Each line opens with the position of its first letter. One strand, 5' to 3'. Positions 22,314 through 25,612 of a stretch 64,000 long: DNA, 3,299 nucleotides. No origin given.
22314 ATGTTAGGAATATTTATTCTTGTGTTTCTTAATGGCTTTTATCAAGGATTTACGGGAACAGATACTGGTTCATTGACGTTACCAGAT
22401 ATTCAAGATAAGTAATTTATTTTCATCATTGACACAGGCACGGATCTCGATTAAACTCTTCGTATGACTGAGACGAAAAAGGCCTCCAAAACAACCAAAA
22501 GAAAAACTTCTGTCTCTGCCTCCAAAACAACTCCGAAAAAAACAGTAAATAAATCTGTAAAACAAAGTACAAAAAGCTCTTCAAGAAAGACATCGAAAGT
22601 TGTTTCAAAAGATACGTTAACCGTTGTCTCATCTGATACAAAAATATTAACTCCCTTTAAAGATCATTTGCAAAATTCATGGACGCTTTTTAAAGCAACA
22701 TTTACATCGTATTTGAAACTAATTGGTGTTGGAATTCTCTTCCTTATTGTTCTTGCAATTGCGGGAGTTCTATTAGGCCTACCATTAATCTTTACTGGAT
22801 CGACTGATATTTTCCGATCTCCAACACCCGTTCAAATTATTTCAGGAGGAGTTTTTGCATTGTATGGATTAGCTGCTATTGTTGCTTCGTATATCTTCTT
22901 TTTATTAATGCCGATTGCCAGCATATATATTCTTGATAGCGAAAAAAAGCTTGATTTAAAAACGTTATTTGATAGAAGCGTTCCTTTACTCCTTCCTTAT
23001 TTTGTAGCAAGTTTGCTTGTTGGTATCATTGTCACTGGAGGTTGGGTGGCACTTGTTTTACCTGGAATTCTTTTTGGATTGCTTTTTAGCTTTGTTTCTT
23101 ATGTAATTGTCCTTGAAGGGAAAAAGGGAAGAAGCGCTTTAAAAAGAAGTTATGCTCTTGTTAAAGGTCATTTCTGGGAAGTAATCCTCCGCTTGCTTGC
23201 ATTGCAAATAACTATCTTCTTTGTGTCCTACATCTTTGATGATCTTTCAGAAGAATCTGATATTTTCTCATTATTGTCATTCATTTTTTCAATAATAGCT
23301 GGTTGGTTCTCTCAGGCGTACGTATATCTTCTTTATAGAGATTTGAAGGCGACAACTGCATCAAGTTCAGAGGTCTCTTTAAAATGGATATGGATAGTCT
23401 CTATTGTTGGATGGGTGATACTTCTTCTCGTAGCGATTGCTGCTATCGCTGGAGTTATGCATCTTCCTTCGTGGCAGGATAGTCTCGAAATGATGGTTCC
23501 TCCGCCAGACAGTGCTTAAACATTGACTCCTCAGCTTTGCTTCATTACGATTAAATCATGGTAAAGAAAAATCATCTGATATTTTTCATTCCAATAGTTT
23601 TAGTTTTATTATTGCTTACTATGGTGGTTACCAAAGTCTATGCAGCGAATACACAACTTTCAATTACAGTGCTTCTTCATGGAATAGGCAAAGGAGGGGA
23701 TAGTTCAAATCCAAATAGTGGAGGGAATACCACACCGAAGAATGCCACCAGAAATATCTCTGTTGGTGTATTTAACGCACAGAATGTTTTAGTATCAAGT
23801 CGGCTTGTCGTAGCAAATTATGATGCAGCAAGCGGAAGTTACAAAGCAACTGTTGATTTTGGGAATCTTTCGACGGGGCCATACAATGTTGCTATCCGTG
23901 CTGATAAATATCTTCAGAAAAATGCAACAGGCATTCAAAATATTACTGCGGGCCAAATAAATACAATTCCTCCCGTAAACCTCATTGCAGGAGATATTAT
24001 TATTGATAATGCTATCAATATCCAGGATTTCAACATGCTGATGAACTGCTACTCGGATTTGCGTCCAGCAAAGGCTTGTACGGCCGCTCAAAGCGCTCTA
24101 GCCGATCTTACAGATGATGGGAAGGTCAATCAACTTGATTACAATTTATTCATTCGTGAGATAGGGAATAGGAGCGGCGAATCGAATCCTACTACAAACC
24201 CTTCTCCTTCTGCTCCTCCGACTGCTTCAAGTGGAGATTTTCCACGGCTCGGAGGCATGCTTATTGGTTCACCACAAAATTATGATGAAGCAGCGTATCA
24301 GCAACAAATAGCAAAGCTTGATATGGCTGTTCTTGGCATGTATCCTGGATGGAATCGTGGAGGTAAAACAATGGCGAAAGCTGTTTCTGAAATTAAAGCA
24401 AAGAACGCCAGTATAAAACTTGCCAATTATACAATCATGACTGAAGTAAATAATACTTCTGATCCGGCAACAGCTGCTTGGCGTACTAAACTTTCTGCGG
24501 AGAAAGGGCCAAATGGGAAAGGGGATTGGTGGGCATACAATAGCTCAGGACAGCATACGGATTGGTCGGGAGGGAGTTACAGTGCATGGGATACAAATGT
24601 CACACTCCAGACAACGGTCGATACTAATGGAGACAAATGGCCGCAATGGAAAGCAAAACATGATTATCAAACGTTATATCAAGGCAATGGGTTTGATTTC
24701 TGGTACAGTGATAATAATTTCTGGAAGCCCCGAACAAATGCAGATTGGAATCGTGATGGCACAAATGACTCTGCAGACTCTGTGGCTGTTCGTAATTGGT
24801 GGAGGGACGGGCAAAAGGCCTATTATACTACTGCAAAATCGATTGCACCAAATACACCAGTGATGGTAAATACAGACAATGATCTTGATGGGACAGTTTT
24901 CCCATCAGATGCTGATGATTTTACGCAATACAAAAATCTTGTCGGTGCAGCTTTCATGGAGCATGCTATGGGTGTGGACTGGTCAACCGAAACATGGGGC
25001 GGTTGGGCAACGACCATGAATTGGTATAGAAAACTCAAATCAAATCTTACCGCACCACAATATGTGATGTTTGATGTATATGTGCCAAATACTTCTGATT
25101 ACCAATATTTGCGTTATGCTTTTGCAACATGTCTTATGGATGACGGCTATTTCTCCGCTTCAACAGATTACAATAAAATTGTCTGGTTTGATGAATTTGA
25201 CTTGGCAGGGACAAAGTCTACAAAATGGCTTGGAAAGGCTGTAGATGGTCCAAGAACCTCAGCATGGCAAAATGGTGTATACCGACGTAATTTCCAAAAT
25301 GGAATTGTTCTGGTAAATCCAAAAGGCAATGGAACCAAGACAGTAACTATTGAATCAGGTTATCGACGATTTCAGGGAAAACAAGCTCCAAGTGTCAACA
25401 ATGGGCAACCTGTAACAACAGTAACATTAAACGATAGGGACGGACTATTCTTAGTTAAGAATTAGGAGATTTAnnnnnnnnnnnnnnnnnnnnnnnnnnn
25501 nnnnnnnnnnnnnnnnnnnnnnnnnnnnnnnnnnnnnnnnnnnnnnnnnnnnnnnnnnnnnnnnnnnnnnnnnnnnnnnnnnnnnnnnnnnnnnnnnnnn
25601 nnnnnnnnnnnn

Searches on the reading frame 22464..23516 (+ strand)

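Call 10: search_protein_families(library=pfam, proteins=[window:22464-23516:+], max_evalue=0.001)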
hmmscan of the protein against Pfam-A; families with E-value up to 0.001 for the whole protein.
window:22464-23516:+ (351 aa): 1 family
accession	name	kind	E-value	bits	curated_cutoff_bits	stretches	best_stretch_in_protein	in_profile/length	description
PF10110.14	GPDPase_memb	-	7.3e-08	31.9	29.6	1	201-327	175-320/321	Membrane domain of glycerophosphoryl diester phosphodiesterase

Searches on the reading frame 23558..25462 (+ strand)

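Call 11: search_protein_families(library=pfam, proteins=[window:23558-25462:+], max_evalue=0.001)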
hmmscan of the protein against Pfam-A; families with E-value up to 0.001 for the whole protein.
window:23558-25462:+ (635 aa): 1 family
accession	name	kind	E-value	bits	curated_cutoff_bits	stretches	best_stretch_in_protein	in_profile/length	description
PF00404.24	Dockerin_1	-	3.1e-05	24.5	22.9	1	145-202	2-56/57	Dockerin type I domain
